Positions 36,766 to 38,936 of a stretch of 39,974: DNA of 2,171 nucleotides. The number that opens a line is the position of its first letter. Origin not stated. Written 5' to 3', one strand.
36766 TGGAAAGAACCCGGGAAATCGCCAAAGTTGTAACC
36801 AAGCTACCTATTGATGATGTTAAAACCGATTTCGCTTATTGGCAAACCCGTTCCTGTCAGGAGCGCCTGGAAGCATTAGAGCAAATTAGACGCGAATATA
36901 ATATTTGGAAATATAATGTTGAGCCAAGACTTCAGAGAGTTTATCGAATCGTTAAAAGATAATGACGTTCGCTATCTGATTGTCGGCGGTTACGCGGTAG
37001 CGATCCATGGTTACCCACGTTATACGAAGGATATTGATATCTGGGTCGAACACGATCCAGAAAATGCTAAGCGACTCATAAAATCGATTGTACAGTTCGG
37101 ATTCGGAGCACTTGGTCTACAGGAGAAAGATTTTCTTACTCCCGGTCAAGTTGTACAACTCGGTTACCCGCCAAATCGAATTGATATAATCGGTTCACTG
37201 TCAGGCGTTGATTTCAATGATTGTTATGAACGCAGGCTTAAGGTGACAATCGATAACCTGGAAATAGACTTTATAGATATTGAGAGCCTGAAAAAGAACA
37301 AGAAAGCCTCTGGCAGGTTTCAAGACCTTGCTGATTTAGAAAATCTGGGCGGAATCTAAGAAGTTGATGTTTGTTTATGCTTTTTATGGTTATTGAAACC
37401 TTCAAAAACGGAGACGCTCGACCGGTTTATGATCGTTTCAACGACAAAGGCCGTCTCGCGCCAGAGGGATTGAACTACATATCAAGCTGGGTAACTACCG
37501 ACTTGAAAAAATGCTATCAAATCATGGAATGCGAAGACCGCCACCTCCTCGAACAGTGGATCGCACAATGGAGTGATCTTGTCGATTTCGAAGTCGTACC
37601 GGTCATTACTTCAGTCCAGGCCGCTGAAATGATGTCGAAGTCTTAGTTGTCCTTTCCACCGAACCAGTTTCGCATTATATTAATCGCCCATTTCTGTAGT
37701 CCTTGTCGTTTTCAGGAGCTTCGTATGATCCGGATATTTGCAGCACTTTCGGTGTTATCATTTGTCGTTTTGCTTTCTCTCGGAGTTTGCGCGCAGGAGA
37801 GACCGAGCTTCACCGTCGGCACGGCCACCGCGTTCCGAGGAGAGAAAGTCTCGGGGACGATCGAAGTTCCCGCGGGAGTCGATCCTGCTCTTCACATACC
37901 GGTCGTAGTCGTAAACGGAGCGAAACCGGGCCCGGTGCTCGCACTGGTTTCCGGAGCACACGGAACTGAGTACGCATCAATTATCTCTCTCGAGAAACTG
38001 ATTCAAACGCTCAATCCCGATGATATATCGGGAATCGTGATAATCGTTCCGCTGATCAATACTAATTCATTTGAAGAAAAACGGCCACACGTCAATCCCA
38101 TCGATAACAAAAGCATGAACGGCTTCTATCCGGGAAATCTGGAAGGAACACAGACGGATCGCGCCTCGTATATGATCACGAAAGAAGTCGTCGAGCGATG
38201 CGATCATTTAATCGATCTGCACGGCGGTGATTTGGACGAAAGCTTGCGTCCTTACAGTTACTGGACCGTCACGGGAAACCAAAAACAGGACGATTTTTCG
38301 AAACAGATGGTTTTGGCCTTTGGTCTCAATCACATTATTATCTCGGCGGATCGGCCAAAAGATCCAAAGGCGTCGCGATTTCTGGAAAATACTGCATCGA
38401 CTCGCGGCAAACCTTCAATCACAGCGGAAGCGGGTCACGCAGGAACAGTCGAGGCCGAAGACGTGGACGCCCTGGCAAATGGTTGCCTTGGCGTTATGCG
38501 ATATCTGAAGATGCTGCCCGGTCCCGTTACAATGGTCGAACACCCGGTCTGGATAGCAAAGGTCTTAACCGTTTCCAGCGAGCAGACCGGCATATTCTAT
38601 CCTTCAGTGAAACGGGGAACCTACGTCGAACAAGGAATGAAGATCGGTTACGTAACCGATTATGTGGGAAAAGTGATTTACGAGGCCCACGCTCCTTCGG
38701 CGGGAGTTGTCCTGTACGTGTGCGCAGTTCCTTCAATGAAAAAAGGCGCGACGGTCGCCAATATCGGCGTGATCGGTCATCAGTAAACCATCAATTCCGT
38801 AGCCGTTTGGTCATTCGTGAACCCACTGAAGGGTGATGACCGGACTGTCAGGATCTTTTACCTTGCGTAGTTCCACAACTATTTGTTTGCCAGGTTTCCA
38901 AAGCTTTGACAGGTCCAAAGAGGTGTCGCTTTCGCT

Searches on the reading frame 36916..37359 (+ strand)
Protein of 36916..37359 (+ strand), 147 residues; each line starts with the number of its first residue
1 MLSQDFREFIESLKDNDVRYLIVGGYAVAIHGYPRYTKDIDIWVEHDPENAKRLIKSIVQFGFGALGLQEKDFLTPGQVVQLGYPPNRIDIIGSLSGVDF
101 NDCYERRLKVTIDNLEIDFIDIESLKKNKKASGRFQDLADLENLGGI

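Call 55: search_protein_families(library=pfam, proteins=[window:36916-37359:+], max_evalue=0.0001)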
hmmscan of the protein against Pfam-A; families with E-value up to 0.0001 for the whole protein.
window:36916-37359:+ (147 aa): 1 family
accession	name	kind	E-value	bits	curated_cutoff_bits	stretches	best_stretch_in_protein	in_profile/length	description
PF19502.5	DUF6036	-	8.1e-06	26.2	23.6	1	10-143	10-117/164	Nucleotidyltransferase of unknown function (DUF6036)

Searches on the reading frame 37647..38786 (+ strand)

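Call 55: search_protein_families(library=pfam, proteins=[window:37647-38786:+], max_evalue=0.0001)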
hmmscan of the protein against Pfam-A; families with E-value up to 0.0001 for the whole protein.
window:37647-38786:+ (379 aa): 1 family
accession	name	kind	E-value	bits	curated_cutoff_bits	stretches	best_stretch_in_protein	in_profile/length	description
PF24827.1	AstE_AspA_cat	-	2.9e-23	82.8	25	1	94-286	1-191/192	Succinylglutamate desuccinylase/Aspartoacylase catalytic domain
